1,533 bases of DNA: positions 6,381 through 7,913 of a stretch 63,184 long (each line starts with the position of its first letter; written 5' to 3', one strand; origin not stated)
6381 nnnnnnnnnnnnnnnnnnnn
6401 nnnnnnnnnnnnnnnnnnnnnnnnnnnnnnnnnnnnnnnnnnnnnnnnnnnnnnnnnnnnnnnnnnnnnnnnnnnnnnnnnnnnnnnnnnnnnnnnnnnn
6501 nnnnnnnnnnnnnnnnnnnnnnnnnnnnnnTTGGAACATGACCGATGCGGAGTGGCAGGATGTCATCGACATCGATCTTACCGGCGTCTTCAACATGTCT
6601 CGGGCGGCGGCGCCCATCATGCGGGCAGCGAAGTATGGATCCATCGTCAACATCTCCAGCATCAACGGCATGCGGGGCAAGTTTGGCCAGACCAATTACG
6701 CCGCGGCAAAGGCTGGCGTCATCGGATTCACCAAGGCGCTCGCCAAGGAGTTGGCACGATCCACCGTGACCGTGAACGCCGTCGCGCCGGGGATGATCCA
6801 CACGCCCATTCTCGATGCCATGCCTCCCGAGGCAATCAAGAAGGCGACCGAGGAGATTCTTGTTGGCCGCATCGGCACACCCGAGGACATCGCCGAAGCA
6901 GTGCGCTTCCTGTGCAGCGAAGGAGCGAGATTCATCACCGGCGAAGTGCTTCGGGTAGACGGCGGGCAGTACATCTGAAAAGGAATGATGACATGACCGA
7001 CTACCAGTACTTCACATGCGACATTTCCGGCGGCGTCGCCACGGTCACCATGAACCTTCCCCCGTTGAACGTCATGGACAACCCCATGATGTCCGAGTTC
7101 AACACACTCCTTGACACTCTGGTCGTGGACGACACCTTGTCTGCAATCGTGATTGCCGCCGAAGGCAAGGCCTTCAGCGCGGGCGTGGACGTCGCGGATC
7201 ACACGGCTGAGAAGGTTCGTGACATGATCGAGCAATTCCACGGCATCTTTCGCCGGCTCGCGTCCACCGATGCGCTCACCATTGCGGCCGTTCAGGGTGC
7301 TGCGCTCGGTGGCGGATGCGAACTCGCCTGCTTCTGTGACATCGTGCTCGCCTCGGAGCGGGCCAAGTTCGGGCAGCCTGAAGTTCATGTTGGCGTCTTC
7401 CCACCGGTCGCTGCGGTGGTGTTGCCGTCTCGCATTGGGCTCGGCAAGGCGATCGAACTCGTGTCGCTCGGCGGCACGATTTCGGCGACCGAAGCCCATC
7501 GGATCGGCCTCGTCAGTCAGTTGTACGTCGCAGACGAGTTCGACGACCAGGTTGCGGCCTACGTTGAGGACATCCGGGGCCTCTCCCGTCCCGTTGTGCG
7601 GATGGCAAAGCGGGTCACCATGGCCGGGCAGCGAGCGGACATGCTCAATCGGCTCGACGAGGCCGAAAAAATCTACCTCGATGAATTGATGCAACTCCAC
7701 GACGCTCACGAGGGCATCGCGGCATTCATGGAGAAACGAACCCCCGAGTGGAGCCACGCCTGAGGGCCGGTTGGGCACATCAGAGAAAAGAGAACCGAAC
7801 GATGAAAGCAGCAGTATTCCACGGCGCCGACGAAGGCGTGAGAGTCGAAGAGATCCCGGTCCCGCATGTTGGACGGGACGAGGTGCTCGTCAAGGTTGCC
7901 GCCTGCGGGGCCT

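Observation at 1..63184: The entire window is one perfect zero-spacer palindrome (two 31,592-nt arms)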

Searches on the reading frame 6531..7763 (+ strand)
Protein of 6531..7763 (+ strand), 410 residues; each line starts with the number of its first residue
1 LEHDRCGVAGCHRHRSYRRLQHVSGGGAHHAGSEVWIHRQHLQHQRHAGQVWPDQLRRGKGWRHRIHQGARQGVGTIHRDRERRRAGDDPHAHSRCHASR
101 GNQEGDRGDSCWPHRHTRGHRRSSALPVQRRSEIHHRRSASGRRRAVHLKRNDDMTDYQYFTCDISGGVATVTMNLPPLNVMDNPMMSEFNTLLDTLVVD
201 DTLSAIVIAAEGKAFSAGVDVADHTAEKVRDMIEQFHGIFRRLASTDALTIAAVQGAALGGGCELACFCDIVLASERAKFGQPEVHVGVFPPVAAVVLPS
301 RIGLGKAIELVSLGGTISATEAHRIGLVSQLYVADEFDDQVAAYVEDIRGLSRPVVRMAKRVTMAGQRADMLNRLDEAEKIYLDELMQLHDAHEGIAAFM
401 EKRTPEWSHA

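Call 6: search_protein_families(library=pfam, proteins=[window:6531-7763:+])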
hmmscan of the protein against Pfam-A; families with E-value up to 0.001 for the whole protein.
window:6531-7763:+ (410 aa): 2 families
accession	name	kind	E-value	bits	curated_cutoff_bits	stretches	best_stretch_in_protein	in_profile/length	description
PF00378.25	ECH_1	-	6e-49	167.1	27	1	165-408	2-249/251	Enoyl-CoA hydratase/isomerase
PF16113.10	ECH_2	-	8.2e-22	78.6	27.2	1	171-338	3-178/335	Enoyl-CoA hydratase/isomerase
